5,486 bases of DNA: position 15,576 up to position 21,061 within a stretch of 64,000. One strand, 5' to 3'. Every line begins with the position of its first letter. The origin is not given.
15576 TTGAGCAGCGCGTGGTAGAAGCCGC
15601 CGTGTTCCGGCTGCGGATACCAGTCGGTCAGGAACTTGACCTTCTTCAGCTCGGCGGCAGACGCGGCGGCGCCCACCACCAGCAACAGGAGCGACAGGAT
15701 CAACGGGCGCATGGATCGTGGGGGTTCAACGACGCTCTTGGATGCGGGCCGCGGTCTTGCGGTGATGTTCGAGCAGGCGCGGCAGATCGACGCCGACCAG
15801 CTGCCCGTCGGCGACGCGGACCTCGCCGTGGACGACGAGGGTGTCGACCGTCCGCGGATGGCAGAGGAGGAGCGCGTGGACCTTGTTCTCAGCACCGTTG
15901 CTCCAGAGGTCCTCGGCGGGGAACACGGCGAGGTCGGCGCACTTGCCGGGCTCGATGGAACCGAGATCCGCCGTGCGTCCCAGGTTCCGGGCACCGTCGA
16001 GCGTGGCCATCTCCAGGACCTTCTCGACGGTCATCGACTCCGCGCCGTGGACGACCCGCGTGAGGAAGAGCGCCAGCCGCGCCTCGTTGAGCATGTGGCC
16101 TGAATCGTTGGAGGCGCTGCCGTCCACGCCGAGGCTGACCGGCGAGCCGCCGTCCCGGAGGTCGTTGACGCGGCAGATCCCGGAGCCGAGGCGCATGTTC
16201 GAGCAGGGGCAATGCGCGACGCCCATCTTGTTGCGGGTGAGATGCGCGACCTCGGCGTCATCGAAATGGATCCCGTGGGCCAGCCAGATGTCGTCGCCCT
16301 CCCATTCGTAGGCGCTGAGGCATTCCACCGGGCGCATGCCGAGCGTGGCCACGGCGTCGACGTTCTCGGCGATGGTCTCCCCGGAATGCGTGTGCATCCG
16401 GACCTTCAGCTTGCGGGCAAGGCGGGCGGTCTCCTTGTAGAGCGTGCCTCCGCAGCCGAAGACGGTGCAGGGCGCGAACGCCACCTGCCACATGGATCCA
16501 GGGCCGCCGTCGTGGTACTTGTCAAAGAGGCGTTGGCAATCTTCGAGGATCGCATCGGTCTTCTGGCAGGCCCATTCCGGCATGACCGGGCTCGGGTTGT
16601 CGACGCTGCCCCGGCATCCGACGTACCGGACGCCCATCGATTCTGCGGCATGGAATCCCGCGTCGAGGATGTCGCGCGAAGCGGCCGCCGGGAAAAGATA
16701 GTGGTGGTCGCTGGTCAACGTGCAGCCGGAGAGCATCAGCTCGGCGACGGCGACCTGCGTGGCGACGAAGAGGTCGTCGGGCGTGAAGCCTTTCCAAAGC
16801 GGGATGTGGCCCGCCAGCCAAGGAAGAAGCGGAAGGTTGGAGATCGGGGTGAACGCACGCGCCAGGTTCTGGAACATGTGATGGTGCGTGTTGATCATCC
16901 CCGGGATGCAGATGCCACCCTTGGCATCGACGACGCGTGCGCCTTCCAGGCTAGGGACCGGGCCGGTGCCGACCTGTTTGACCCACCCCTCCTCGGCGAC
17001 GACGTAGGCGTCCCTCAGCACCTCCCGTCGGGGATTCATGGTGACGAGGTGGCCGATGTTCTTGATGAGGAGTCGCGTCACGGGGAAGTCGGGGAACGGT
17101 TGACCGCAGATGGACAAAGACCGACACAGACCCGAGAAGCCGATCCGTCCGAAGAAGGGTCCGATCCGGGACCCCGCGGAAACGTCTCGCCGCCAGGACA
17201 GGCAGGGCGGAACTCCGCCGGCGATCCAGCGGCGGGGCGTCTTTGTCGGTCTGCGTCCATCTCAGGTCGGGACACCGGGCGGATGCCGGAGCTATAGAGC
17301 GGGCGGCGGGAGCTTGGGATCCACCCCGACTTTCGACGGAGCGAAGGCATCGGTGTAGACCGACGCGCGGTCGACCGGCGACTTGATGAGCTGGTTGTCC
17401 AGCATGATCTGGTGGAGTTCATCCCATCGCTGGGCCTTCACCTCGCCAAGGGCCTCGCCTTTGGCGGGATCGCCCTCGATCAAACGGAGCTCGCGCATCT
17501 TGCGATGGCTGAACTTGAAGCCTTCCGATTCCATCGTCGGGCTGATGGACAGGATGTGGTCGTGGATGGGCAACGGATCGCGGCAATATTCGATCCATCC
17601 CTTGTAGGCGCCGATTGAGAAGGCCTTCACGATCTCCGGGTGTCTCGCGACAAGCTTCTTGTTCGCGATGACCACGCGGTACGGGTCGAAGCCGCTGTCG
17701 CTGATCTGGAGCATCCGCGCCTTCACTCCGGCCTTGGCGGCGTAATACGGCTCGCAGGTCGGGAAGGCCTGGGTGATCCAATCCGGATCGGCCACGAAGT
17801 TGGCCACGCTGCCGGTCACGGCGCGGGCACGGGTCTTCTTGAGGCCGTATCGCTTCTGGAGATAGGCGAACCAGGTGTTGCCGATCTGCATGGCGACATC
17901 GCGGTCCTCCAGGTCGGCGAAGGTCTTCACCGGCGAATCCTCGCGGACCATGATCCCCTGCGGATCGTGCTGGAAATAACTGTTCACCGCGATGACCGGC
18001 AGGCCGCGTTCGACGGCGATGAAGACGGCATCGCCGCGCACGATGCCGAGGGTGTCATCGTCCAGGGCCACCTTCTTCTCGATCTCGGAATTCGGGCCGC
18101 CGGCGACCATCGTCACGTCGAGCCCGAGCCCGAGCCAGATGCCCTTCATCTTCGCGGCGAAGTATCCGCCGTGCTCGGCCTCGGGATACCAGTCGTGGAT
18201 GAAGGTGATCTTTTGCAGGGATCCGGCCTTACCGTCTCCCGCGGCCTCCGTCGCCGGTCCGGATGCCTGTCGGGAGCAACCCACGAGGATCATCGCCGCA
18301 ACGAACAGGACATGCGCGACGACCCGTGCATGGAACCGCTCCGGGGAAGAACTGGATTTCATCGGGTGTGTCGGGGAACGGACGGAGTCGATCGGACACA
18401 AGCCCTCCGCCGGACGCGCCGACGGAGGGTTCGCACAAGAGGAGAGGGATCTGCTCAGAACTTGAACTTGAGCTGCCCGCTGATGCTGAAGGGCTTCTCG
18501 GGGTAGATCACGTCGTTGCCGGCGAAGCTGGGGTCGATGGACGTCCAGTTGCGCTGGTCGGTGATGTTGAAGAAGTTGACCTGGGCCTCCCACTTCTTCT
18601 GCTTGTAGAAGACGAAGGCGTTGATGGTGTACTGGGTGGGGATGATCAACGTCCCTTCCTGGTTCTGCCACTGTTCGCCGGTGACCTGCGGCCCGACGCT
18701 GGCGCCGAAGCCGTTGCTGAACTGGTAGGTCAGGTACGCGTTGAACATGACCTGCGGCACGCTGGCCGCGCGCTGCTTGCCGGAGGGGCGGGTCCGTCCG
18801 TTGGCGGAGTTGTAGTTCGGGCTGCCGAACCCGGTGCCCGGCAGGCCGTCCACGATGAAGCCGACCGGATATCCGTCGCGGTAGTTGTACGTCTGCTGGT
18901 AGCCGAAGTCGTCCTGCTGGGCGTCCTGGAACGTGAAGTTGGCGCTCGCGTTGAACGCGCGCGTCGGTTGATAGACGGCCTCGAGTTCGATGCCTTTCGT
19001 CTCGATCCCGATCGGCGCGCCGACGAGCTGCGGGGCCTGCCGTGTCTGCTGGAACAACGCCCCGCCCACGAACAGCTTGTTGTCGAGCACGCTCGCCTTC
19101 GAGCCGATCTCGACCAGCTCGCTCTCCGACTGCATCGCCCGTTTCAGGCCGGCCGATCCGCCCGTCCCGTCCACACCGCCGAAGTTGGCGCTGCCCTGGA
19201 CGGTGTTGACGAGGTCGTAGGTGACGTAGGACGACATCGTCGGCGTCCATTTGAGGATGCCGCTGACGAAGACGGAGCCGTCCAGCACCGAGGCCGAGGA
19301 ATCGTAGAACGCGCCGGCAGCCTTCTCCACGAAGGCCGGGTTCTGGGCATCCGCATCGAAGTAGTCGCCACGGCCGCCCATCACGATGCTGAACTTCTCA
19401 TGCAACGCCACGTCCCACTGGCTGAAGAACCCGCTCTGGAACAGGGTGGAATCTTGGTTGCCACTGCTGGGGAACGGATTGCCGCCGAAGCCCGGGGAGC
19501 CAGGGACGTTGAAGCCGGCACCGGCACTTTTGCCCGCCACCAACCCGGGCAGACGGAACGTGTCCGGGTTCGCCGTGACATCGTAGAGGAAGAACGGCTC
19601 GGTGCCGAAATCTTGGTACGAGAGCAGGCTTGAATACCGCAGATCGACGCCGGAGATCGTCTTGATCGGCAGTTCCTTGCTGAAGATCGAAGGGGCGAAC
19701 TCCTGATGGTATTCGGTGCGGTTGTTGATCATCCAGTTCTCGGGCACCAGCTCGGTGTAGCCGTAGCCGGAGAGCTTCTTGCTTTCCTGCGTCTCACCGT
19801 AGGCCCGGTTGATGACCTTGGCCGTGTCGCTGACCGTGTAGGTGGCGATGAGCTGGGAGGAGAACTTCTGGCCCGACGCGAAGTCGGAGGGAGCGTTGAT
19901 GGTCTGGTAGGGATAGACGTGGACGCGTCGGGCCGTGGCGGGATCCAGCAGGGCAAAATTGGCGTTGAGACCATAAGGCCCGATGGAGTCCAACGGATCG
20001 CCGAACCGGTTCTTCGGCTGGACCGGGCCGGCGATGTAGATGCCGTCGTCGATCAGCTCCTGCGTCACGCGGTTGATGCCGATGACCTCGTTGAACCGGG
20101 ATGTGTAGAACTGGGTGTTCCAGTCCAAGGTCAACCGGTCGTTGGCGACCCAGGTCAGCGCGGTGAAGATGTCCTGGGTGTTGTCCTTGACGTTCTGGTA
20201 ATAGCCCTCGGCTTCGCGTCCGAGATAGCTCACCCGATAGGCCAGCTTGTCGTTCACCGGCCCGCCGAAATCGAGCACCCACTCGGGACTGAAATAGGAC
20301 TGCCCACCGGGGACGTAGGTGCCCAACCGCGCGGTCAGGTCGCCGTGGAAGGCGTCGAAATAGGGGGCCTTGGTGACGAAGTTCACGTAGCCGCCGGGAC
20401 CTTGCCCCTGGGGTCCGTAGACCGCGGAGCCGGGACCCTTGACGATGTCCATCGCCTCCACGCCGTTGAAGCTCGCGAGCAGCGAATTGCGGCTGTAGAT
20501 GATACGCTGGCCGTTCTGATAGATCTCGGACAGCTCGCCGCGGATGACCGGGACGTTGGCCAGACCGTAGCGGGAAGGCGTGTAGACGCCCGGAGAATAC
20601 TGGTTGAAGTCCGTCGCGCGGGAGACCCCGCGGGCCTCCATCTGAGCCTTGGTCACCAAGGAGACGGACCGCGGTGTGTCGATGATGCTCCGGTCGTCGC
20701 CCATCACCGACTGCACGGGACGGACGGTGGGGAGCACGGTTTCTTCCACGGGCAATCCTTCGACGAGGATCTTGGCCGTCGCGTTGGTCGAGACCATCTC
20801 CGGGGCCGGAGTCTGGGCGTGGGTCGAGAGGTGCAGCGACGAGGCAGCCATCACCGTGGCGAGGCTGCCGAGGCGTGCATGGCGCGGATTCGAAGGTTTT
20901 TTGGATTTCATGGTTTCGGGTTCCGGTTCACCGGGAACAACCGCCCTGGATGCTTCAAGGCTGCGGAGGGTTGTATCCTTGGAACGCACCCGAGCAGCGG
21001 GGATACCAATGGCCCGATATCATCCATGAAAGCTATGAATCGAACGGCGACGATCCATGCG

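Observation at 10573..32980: Self-contained TonB-dependent 'nitrogen-mining' locus: a full outer-membrane-to-cytoplasm import chain interleaved with many unrelated C-N hydrolases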

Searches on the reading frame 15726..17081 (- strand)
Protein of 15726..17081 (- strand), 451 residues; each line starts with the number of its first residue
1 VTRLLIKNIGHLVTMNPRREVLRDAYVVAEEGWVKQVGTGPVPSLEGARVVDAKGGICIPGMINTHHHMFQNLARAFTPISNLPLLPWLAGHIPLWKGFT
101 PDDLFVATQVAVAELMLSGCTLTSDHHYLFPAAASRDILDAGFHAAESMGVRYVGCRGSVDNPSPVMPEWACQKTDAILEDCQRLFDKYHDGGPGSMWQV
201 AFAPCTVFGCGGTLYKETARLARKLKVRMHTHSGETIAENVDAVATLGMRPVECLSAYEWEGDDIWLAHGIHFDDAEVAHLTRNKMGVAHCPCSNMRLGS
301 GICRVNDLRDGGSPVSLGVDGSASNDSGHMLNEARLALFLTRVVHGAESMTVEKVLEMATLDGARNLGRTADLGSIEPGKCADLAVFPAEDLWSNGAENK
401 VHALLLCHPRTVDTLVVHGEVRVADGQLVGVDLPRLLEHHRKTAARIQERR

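Call 6: search_protein_families(library=pfam, proteins=[window:15726-17081:-], max_evalue=0.01)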
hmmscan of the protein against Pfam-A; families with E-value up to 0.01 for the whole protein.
window:15726-17081:- (451 aa): 2 families
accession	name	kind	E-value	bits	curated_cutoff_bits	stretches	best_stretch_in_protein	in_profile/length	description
PF01979.26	Amidohydro_1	-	3.9e-51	174.7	25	1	58-400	2-323/345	Amidohydrolase family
PF07969.17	Amidohydro_3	-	9.6e-12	45.6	29.7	1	224-420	275-469/472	Amidohydrolase family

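Call 8: search_protein_families(library=ncbifam, proteins=[window:15726-17081:-], max_evalue=0.001)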
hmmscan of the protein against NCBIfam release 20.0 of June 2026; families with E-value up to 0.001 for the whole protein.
window:15726-17081:- (451 aa): 41 families (the best 25 are shown)
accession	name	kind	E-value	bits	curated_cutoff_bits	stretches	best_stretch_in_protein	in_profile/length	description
NF006055.0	PRK08203.1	equivalog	1.9e-149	498.1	532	1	2-449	4-452/455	8-oxoguanine deaminase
NF009059.0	PRK12393.1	equivalog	2.3e-105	353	543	1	2-449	5-457/460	amidohydrolase family protein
NF005557.0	PRK07228.1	equivalog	1e-74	251.8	522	1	4-450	3-440/445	5'-deoxyadenosine deaminase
NF006549.0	PRK09045.1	equivalog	9.2e-68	228.9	540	1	9-450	14-442/444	TRZ/ATZ family hydrolase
NF004701.0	PRK06038.1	equivalog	7.9e-56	189.6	609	1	1-450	3-429/432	N-ethylammeline chlorohydrolase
NF006252.0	PRK08393.1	equivalog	1.6e-50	172.4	617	1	25-444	21-420/424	N-ethylammeline chlorohydrolase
NF006056.0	PRK08204.1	subfamily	8.2e-49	166.6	391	1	1-450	2-443/449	hypothetical protein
NF012037.0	PRK15493.1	equivalog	3.3e-46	158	779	1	12-436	10-422/435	bifunctional S-methyl-5'-thioadenosine deaminase/S-adenosylhomocysteine deaminase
NF005211.0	PRK06687.1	equivalog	2e-42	145.4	703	1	12-433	9-419/419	TRZ/ATZ family protein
NF006681.0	PRK09229.1-2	equivalog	3.6e-42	144.7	362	1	22-439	19-442/451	formimidoylglutamate deiminase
NF004995.0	PRK06380.1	subfamily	8.6e-39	133.7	567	1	5-433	4-409/418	metal-dependent hydrolase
NF004801.0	PRK06151.1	subfamily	2.5e-38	132.2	416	1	17-444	17-459/491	chlorohydrolase family protein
NF005540.0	PRK07203.1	equivalog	5.8e-37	127.4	444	1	4-450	2-441/444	putative aminohydrolase SsnA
TIGR03314.1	Se_ssnA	subfamily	3.3e-35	121.8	455.5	1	4-450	1-440/441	putative selenium metabolism protein SsnA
NF006679.0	PRK09228.1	subfamily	3e-31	108.6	351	1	20-388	27-386/433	guanine deaminase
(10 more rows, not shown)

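Call 48: search_solved_structures(query=window:15726-17081:-, max_evalue=1e-30)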
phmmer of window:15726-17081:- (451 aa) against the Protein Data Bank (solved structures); distinct sequences matched with E-value up to 1e-30: 15.
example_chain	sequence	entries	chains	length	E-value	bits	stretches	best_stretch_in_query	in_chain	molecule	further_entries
3hpa_A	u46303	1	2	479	4.7e-100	338.7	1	3-446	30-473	AMIDOHYDROLASE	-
7ww2_A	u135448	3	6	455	1.3e-96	327.4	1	3-447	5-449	8-oxoguanine deaminase | Hydroxydechloroatrazine ethylaminohydrolase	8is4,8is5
2paj_A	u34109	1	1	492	2.6e-62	214.3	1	43-442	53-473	putative cytosine/guanine deaminase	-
5hme_A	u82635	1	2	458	1e-55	192.6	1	4-438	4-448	Triazine hydrolase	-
5hmf_A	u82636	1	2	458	2.4e-55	191.4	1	4-438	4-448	Triazine hydrolase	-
3ls9_A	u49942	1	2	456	2.4e-55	191.3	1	4-438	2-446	Triazine hydrolase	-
4l9x_A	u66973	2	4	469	3.7e-55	190.7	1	4-438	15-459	Triazine hydrolase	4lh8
5hmd_A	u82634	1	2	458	4.5e-55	190.4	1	4-438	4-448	Triazine hydrolase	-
3lsb_A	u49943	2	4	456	5.7e-55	190.1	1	4-438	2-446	Triazine hydrolase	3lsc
4v1x_A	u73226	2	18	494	9.9e-43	149.8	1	9-428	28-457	ATRAZINE CHLOROHYDROLASE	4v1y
4dyk_A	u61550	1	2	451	2.9e-41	144.9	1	12-447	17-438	AMIDOHYDROLASE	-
4gbd_A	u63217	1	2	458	3e-41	144.9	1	12-447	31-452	Putative uncharacterized protein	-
3lnp_A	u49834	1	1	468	7e-40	140.4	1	30-447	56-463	Amidohydrolase family Protein OLEI01672_1_465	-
4dzh_A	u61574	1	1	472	4.4e-38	134.5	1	7-448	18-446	AMIDOHYDROLASE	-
4f0r_A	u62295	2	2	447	4.6e-35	124.5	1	12-401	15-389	5-methylthioadenosine/S-adenosylhomocysteine deaminase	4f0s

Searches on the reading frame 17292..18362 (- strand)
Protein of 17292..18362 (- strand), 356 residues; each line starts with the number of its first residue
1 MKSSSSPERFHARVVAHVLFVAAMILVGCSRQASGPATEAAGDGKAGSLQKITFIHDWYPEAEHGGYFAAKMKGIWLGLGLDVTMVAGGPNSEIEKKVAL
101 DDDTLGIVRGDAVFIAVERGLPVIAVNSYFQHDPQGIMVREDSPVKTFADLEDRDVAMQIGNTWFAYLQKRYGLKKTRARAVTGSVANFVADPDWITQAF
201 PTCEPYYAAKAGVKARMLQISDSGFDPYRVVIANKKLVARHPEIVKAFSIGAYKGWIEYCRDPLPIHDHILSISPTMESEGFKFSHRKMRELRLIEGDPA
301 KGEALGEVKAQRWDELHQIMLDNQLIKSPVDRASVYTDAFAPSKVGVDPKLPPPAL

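Call 6: search_protein_families(library=pfam, proteins=[window:17292-18362:-], max_evalue=0.01)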
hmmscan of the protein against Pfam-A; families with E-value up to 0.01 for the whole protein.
window:17292-18362:- (356 aa): 1 family
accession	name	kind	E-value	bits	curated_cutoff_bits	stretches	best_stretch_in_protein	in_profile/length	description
PF09084.16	NMT1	-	6.5e-28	98.5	20.5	1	62-263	2-213/216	NMT1/THI5 like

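Call 8: search_protein_families(library=ncbifam, proteins=[window:17292-18362:-], max_evalue=0.001)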
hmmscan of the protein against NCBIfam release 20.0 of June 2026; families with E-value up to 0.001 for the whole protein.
window:17292-18362:- (356 aa): 1 family
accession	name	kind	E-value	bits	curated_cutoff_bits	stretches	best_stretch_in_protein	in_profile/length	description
TIGR01728.1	SsuA_fam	subfamily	7.2e-05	22.1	163.5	0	203-248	157-205/290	aliphatic sulfonate ABC transporter substrate-binding protein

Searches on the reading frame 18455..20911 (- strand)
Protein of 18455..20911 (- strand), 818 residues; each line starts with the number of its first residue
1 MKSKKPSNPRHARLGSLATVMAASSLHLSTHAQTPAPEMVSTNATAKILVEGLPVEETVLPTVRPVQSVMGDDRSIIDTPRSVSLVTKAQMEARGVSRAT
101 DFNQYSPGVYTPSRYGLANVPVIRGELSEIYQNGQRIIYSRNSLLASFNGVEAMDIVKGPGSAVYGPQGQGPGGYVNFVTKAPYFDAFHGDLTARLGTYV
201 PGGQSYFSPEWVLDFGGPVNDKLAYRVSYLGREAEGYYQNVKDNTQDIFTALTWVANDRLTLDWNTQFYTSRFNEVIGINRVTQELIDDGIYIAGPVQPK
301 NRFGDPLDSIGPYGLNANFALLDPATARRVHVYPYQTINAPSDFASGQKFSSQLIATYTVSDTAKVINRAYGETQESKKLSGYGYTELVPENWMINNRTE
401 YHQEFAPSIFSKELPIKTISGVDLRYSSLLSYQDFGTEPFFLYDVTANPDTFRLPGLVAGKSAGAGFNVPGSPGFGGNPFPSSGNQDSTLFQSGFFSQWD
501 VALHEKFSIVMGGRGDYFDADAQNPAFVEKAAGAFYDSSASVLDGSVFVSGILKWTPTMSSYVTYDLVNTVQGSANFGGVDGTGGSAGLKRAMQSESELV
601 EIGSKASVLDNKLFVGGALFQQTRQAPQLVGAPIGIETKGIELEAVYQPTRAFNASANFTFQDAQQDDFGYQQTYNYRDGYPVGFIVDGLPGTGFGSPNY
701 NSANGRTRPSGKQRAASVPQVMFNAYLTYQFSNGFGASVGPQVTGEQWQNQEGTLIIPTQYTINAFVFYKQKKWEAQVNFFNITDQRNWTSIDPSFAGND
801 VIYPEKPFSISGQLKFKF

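Call 6: search_protein_families(library=pfam, proteins=[window:18455-20911:-], max_evalue=0.01)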
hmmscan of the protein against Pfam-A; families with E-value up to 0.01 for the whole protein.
window:18455-20911:- (818 aa): 2 families
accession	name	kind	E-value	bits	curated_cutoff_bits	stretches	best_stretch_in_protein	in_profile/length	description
PF07715.20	Plug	-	3.9e-12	47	23.9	1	76-170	2-104/107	TonB-dependent Receptor Plug Domain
PF00593.30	TonB_dep_Rec_b-barrel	-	1.7e-11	45.1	27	1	334-783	20-436/436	TonB dependent receptor-like, beta-barrel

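Call 8: search_protein_families(library=ncbifam, proteins=[window:18455-20911:-], max_evalue=0.001)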
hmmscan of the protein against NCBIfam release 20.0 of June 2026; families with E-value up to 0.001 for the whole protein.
window:18455-20911:- (818 aa): 11 families
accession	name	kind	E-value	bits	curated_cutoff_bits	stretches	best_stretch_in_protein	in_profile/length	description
TIGR01783.1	TonB-siderophor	subfamily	9.5e-29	100.5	223.5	3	78-272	1-194/649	TonB-dependent siderophore receptor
NF047944.1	FoxamRcptFoxA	equivalog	5.6e-19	67.9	1300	1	51-265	26-241/697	ferrioxamine B receptor FoxA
NF010650.0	PRK14049.1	equivalog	1.3e-16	60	904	1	73-258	76-259/729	ferrioxamine B receptor precursor protein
NF007465.0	PRK10044.1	equivalog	1.4e-13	49.9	803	1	13-269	12-269/726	ferrichrome porin FhuA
NF010651.0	PRK14050.1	equivalog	6.7e-13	47.6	884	1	72-187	72-192/730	TonB-dependent siderophore receptor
NF007349.0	PRK09840.1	equivalog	1.7e-12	46.2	686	2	552-665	522-640/760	catecholate siderophore receptor Fiu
TIGR01786.1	TonB-hemlactrns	subfamily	5.2e-08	31.7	323.75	1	75-183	17-136/719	TonB-dependent hemoglobin/transferrin/lactoferrin family receptor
TIGR01785.1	TonB-hemin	subfamily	1.3e-06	27.2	316.85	1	73-183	12-131/677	TonB-dependent heme/hemoglobin receptor family protein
NF049960.1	siderphRecptFauA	equivalog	0.00011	20.8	900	0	56-110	54-108/727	TonB-dependent alcaligin siderophore receptor FauA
NF010038.0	PRK13513.1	equivalog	0.00012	20.8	942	0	63-194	36-177/659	ligand-gated channel protein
NF049945.1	TonB_dep_FCYXU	equivalog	0.00029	19.6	825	1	147-255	135-236/697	TonB-dependent receptor, FCYXU motif-type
